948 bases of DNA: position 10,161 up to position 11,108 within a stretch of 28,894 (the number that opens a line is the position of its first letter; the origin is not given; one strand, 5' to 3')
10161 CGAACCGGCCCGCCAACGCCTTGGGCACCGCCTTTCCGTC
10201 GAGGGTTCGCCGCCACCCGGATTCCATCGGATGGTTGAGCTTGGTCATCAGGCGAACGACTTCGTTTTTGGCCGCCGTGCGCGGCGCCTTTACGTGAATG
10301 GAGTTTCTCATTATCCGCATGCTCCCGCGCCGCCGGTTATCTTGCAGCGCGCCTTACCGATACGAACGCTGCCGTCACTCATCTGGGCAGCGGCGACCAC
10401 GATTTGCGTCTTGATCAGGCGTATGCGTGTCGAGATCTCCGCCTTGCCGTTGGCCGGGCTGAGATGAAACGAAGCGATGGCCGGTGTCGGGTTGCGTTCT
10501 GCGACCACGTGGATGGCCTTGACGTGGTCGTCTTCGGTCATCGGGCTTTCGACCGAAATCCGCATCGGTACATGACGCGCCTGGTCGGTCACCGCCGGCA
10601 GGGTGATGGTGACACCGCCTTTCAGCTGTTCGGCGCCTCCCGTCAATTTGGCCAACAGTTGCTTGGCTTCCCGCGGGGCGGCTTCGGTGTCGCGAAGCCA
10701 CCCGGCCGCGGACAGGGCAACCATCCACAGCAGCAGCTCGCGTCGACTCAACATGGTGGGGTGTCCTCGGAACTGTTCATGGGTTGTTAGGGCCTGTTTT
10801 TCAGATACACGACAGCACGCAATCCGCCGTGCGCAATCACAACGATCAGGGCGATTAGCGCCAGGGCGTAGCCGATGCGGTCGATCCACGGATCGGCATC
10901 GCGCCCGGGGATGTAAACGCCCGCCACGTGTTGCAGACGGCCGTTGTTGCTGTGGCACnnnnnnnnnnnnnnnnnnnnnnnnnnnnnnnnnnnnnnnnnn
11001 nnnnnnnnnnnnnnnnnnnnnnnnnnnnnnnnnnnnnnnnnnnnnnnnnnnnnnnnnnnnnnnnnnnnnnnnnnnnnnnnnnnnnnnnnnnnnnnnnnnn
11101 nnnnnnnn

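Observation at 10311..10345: SoxY with a remodelled swinging-arm terminus (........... instead of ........)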

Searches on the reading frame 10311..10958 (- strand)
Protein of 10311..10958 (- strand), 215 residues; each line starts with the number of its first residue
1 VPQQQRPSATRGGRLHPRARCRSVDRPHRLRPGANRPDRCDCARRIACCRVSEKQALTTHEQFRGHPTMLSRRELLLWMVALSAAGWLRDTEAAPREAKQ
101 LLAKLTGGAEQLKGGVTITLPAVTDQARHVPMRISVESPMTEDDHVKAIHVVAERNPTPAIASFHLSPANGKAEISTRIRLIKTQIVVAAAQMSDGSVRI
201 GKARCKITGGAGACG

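Call 3: search_protein_families(library=ncbifam, proteins=[window:10311-10958:-], max_evalue=0.01)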
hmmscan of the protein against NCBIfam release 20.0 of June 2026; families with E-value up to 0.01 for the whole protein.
window:10311-10958:- (215 aa): 3 families
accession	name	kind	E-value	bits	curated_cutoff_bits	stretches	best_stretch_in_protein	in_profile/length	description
TIGR04487.1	SoxY_para_1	exception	1.5e-36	125.4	172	1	72-208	2-140/146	SoxY-related AACIE arm protein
TIGR04488.1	SoxY_true_GGCGG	equivalog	7.3e-26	91.4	125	1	84-215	26-148/149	thiosulfate oxidation carrier protein SoxY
TIGR04557.1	fuse_rel_SoxYZ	equivalog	9.9e-20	70.8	140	1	113-213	18-116/226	quinoprotein dehydrogenase-associated SoxYZ-like carrier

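Call 4: search_protein_families(library=pfam, proteins=[window:10311-10958:-], max_evalue=0.01)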
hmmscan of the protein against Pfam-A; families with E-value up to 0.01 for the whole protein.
window:10311-10958:- (215 aa): 1 family
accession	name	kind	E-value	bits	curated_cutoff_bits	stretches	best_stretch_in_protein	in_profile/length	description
PF13501.12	SoxY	-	1.7e-28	99.5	28.4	1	104-210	3-110/112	Sulfur oxidation protein SoxY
